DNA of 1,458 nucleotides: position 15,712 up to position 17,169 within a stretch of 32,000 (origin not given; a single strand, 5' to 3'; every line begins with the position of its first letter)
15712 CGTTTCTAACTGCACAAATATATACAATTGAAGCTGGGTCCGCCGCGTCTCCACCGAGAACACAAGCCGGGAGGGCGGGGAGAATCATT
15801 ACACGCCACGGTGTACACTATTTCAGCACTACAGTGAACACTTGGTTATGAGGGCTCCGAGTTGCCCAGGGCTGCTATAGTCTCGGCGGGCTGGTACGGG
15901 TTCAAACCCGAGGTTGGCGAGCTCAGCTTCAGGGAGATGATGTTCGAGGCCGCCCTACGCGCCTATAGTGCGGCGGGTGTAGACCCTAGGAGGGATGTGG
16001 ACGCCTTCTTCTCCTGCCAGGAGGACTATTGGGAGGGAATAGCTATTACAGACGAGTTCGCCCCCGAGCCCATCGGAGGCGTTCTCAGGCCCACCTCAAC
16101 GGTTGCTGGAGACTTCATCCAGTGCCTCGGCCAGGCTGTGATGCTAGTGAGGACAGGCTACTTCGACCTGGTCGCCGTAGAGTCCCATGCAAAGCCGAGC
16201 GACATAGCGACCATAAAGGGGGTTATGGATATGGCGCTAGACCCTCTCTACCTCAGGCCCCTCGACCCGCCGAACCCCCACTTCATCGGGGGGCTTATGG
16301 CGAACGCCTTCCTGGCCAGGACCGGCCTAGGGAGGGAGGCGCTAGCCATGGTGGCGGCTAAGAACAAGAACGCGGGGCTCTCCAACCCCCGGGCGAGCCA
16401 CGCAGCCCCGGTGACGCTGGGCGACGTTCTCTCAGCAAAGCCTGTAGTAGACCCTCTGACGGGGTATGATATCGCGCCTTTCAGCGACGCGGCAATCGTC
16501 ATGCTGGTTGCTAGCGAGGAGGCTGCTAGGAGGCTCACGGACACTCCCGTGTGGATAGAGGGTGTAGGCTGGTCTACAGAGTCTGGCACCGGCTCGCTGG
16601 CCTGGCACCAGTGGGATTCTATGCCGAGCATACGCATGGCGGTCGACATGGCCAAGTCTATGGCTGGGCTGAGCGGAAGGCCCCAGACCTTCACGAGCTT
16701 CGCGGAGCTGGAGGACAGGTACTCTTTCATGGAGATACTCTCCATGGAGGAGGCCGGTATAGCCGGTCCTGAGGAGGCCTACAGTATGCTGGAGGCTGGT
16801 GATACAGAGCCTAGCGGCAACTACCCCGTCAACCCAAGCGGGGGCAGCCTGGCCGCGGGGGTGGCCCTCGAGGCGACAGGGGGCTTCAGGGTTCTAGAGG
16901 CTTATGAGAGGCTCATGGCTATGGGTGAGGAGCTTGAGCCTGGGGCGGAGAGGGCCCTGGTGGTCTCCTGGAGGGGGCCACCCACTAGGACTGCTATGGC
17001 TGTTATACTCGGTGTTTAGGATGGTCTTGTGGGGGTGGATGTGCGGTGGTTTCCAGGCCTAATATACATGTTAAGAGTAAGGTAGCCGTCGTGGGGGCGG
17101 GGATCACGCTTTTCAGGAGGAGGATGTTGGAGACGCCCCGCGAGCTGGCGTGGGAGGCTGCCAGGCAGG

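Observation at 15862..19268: Four-gene operon: two thiolase-fold paralogs that appear catalytically repurposed, plus two DUF35 paralogs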

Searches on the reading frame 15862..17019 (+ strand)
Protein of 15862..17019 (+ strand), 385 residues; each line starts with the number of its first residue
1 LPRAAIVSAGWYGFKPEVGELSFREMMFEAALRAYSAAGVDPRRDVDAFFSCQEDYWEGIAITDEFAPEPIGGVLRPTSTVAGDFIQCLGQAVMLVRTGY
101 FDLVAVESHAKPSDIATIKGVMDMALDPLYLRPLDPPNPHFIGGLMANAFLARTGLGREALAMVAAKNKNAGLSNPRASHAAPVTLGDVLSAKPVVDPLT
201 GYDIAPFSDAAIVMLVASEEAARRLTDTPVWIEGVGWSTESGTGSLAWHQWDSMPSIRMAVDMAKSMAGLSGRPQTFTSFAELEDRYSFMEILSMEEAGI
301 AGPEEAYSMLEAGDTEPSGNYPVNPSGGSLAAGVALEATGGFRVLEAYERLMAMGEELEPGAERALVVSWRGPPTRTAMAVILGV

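Call 3: search_protein_families(library=pfam, proteins=[window:15862-17019:+], max_evalue=0.01)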
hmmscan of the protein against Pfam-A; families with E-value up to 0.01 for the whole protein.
window:15862-17019:+ (385 aa): 1 family
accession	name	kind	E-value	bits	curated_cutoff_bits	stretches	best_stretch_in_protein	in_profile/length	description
PF22691.2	Thiolase_C_1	-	1.2e-15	58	28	1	255-383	18-142/144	Thiolase C-terminal domain-like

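Call 4: search_protein_families(library=ncbifam, proteins=[window:15862-17019:+], max_evalue=0.01)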
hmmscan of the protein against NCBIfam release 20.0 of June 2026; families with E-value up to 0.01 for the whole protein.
window:15862-17019:+ (385 aa): 18 families
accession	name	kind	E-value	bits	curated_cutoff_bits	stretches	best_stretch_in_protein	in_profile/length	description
NF004722.0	PRK06066.1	equivalog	2.8e-175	582.9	516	1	2-384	4-384/385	thiolase domain-containing protein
NF004721.0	PRK06065.1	equivalog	4.6e-47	160.7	455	1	3-352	11-359/393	thiolase domain-containing protein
NF004720.0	PRK06064.1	subfamily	1.2e-42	146.1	420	1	4-354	4-354/389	thiolase domain-containing protein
NF053570.1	AcCoTHIOL_METTL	equivalog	8.7e-34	117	600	1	5-352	5-350/385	acetyl-CoA acetyltransferase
NF006180.0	PRK08313.1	subfamily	1.4e-32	113.1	514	1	3-381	5-381/389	thiolase domain-containing protein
NF004982.0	PRK06365.1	equivalog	5.8e-30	104.7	695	2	6-241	20-259/430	thiolase domain-containing protein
NF004811.0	PRK06158.1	subfamily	8.7e-30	104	421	1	3-354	9-349/384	acetyl-CoA acetyltransferase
NF004810.0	PRK06157.1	equivalog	2.4e-29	102.7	403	1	3-372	8-383/400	acetyl-CoA acetyltransferase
NF009228.0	PRK12578.1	subfamily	4.4e-28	98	485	1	145-352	149-353/387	thiolase domain-containing protein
NF005924.0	PRK07937.1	subfamily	2.1e-27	96.5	419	1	25-353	27-325/353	lipid-transfer protein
NF005892.0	PRK07855.1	subfamily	2.3e-25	89.3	469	1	3-376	7-383/390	lipid-transfer protein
NF006102.0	PRK08256.1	subfamily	4.7e-22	78.6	436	1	144-351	152-359/394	lipid-transfer protein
NF004715.0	PRK06059.1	equivalog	5.5e-20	71.7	424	1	87-346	90-361/399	lipid-transfer protein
NF005704.0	PRK07516.1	subfamily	1.1e-17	64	412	1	144-367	148-370/389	thiolase domain-containing protein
NF004936.0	PRK06289.1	equivalog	3.3e-15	55.8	375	1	146-382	156-400/405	acetyl-CoA acetyltransferase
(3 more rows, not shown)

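Call 6: search_solved_structures(query=window:15862-17019:+, max_evalue=0.001, show_alignments=4)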
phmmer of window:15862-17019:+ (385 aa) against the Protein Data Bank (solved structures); distinct sequences matched with E-value up to 0.001: 19.
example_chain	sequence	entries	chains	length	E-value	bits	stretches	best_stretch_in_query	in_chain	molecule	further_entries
4yzo_A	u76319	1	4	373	1.3e-21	80.3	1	144-353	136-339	Putative acyl-CoA acyltransferase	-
7yvy_A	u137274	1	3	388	4e-20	75.5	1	140-354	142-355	Acetyl-CoA acetyltransferase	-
6esq_A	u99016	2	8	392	1.3e-19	73.8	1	5-352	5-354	acetoacetyl-CoA thiolase | Acetyl-CoA acetyltransferase thiolase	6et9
4u4e_A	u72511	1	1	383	4.3e-19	72.1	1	28-352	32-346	Thiolase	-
9myr_A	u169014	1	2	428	2e-14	56.8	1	145-372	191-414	Nonspecific lipid-transfer protein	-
6hsj_A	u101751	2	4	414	2.3e-12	49.9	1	136-366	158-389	SCP2-thiolase (type-1)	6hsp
6hrv_A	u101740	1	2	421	2.5e-12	49.9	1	136-366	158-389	SCP2-thiolase (type-1)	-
6ok1_A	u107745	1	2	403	6e-12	48.6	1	4-376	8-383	Lipid-transfer protein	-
4bia_A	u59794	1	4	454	3.7e-11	46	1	160-354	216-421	3-KETOACYL-COA THIOLASE, PUTATIVE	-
4bi9_A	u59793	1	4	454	5.3e-11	45.5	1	160-354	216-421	3-KETOACYL-COA THIOLASE, PUTATIVE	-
7pxp_C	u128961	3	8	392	1e-10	44.6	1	145-352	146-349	Benzoylsuccinyl-CoA thiolase subunit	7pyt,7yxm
3zbl_A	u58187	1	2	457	2.6e-08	36.6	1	204-360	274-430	3-KETOACYL-COA THIOLASE-LIKE PROTEIN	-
3zbk_A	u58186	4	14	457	2.6e-08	36.6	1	204-360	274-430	3-KETOACYL-COA THIOLASE-LIKE PROTEIN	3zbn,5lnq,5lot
3zbg_A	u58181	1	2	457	2.7e-08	36.5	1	204-360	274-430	3-KETOACYL-COA THIOLASE-LIKE PROTEIN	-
5ab4_A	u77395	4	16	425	2e-07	33.7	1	74-219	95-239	SCP2-THIOLASE LIKE PROTEIN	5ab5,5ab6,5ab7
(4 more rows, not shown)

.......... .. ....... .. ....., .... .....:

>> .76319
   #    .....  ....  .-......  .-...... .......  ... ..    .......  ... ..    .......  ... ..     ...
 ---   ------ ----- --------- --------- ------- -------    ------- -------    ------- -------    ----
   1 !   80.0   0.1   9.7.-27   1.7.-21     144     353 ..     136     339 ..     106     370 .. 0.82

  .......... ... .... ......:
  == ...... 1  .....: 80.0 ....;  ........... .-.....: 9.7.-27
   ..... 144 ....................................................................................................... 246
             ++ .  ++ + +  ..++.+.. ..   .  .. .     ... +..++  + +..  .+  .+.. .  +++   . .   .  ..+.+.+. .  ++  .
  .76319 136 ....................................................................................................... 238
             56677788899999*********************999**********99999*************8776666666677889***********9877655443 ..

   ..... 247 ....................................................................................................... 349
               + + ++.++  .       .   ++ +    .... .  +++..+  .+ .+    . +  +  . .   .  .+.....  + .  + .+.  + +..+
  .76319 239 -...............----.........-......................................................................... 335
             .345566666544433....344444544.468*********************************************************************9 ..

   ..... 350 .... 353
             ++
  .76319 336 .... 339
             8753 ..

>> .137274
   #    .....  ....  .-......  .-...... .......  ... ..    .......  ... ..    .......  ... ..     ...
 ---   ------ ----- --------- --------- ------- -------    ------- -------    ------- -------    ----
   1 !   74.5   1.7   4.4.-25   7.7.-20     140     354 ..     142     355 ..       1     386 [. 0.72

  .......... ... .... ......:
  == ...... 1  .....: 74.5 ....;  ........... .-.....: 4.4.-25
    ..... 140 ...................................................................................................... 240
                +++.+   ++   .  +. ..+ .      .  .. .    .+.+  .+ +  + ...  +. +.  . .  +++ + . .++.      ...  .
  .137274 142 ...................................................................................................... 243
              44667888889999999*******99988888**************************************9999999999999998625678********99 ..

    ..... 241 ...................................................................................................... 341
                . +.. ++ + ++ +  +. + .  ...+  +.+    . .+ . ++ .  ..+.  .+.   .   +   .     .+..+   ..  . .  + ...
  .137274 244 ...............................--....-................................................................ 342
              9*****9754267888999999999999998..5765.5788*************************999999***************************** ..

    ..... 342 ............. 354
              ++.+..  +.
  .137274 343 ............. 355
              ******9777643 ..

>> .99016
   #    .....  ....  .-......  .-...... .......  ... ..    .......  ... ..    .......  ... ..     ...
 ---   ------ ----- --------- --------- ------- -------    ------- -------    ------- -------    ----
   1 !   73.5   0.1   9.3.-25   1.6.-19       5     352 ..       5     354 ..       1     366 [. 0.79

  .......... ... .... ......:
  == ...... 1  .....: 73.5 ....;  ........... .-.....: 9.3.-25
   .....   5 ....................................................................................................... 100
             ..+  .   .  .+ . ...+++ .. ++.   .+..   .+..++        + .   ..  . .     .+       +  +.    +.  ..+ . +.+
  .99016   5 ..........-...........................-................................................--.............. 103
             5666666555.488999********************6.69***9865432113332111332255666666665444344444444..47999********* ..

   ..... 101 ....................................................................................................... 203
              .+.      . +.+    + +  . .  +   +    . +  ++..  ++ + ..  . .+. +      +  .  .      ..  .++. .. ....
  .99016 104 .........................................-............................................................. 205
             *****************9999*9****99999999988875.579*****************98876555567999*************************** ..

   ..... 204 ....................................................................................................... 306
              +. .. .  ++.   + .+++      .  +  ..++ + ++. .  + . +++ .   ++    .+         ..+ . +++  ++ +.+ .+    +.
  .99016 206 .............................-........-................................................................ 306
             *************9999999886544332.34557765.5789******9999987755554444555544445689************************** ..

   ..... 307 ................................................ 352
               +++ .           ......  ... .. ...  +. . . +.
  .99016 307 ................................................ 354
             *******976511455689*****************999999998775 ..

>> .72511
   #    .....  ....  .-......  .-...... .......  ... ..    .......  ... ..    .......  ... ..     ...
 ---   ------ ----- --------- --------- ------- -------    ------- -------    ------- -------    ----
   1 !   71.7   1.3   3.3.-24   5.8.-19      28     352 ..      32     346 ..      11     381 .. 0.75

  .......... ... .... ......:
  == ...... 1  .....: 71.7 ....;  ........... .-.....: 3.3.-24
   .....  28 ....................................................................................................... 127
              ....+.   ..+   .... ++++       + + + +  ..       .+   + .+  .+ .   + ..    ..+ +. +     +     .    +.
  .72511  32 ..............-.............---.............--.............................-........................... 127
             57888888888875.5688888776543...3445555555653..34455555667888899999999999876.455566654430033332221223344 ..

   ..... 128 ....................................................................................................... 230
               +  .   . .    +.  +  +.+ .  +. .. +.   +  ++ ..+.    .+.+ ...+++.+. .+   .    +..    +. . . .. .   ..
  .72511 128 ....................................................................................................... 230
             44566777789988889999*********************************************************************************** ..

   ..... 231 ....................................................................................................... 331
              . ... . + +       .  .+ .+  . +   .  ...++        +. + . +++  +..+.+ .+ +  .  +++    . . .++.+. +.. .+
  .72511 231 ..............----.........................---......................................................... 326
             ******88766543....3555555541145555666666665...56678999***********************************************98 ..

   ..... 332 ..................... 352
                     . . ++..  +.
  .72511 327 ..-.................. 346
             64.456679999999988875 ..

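Call 11: find_homologous_proteins(query=window:15862-17019:+, max_evalue=1e-10)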
Query window:15862-17019:+ (385 aa): 296 proteins with E <= 1e-10 among 8000 candidates; the best 120 are listed.
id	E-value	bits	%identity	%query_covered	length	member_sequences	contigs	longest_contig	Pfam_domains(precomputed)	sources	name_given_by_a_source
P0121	1.6e-237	806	93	100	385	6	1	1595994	PF22691.3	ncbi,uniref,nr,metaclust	ncbi:thiolase domain-containing protein [Aeropyrum camini]|uniref:Acetyl-CoA acetyltransferase n=1 T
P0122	4.2e-210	716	81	98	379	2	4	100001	PF22691.3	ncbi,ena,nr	ncbi:MAG: thiolase domain-containing protein [Aeropyrum sp.]|nr:thiolase domain-containing protein [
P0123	3.6e-175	601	72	99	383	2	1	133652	PF22691.3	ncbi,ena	-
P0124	8.4e-172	590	71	99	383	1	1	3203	PF22691.3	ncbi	-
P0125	1.2e-170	586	70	99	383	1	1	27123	PF22691.3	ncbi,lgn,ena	-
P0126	3.3e-170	584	69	99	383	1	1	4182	PF22691.3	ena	-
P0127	2.0e-169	582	69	99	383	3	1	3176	PF22691.3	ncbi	-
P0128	1.2e-160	553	66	99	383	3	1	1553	PF22691.3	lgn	-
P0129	2.1e-158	546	67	100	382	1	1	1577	PF22691.3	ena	-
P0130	6.2e-152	524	64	100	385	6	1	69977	PF22691.3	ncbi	-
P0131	1.9e-149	516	62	99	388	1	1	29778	PF22691.3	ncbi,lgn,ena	-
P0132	3.1e-147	509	62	100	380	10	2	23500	PF22691.3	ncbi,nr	ncbi:MAG: thiolase domain-containing protein [Desulfurococcales archaeon]|nr:thiolase domain-contain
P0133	1.1e-146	507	62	99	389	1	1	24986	PF22691.3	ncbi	-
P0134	3.0e-146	505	60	99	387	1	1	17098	PF22691.3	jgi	jgi:acetyl-CoA C-acetyltransferase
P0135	3.5e-145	502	61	100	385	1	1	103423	PF22691.3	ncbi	-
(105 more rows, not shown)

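Call 62: predict_structure(alignment_id=A2)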
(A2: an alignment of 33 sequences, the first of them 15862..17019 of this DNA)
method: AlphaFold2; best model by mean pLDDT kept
length: 385 residues; sequences in the alignment: 33
mean_pLDDT: 87.2   pTM: 0.90
mean pLDDT of the five models: 87.2, 87.0, 86.7, 85.4, 85.4
residues with pLDDT >= 90: 260; 70-90: 72; 50-70: 31; < 50: 22
segments of 3 or more residues with pLDDT < 50: 56-74
pLDDT, mean of each block of 10 residues (from residue 1): 94 94 87 92 88 57 39 62 89 95 94 82 60 71 93 97 98 96 98 97 96 97 93 92 59 93 97 93 97 98 98 96 97 92 96 65 86 82 95
secondary structure, 60 per line:
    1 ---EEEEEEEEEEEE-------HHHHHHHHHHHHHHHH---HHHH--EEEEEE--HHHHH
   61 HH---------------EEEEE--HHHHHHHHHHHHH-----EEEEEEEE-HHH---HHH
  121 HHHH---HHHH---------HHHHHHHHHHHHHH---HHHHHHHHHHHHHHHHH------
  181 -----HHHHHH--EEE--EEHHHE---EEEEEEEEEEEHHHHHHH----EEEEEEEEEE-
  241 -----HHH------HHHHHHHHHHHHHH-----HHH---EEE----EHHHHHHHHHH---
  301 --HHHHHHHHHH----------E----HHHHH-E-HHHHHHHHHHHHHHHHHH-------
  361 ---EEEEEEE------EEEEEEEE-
elements in order: E4-15 H23-38 H42-45 E48-53 H56-62 E78-82 H85-97 E103-110 H118-124 H128-131 H141-154 H158-174 H186-191 E194-196 E208-218 H219-225 E230-239 H255-268 E280-282 H288-297 H303-312 H328-332 H336-353 E364-370 E377-384

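Call 68: fold_search(model_id=the predicted structure, library=pdb)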
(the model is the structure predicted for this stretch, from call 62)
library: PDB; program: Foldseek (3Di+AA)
matches with E <= 10: 1183; with E <= 0.001: 823
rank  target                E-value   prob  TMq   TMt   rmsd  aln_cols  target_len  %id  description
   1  7yvy_A                2.9e-29  1.00  0.78  0.82   4.1       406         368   24  Crystal structure of thiolase PFC_04095 from Pyrococcus furiosus (released 2023-09-06)
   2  4yzo_B                6.9e-28  1.00  0.77  0.83   4.3       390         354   24  Crystal Structure Analysis of Thiolase-like protein, ST0096 from Sulfolobus Tokodaii (released 2016-03-30)
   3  4yzo_C                1.2e-27  1.00  0.75  0.83   4.3       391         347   22  Crystal Structure Analysis of Thiolase-like protein, ST0096 from Sulfolobus Tokodaii (released 2016-03-30)
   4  6esq_A                1.4e-27  1.00  0.86  0.85   3.6       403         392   24  Structure of the acetoacetyl-CoA thiolase/HMG-CoA synthase complex from Methanothermococcus thermolithotrophicus soake (released 2018-03-14)
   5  7yvy_B                1.4e-27  1.00  0.81  0.85   3.9       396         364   25  Crystal structure of thiolase PFC_04095 from Pyrococcus furiosus (released 2023-09-06)
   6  6hsp_B                2.3e-27  1.00  0.79  0.78   5.3       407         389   22  Crystal structure of the zebrafish peroxisomal SCP2-thiolase (type-1) in complex with CoA and octanoyl-CoA (released 2019-01-02)
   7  4u4e                  3.4e-27  1.00  0.76  0.81   5.0       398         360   25  Crystal structure of putative thiolase from Sphaerobacter thermophilus DSM 20745 (released 2014-08-06)
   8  7yvy_C                3.6e-27  1.00  0.80  0.86   3.8       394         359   24  Crystal structure of thiolase PFC_04095 from Pyrococcus furiosus (released 2023-09-06)
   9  4yzo_A                4.4e-27  1.00  0.74  0.78   4.7       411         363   21  Crystal Structure Analysis of Thiolase-like protein, ST0096 from Sulfolobus Tokodaii (released 2016-03-30)
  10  6et9_C                8.9e-27  1.00  0.86  0.85   3.4       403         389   24  Structure of the acetoacetyl-CoA-thiolase/HMG-CoA-synthase complex from Methanothermococcus thermolithotrophicus at 2. (released 2018-03-14)
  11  6ok1_A                1.0e-26  1.00  0.81  0.81   4.8       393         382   23  Ltp2-ChsH2(DUF35) aldolase (released 2019-06-26)
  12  6hrv_B                1.0e-26  1.00  0.78  0.77   5.5       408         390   22  Crystal structure of the zebrafish peroxisomal SCP2-thiolase (type-1) (released 2019-01-02)
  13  6ok1_C                2.0e-26  1.00  0.81  0.81   4.7       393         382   24  Ltp2-ChsH2(DUF35) aldolase (released 2019-06-26)
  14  9skh_I                1.5e-25  1.00  0.80  0.78   4.6       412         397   20  Biocatalytic Regioselective C-Formylation of Resorcinol Derivatives (released 2026-02-18)
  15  6hsp_A                3.4e-25  1.00  0.78  0.79   5.7       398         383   23  Crystal structure of the zebrafish peroxisomal SCP2-thiolase (type-1) in complex with CoA and octanoyl-CoA (released 2019-01-02)
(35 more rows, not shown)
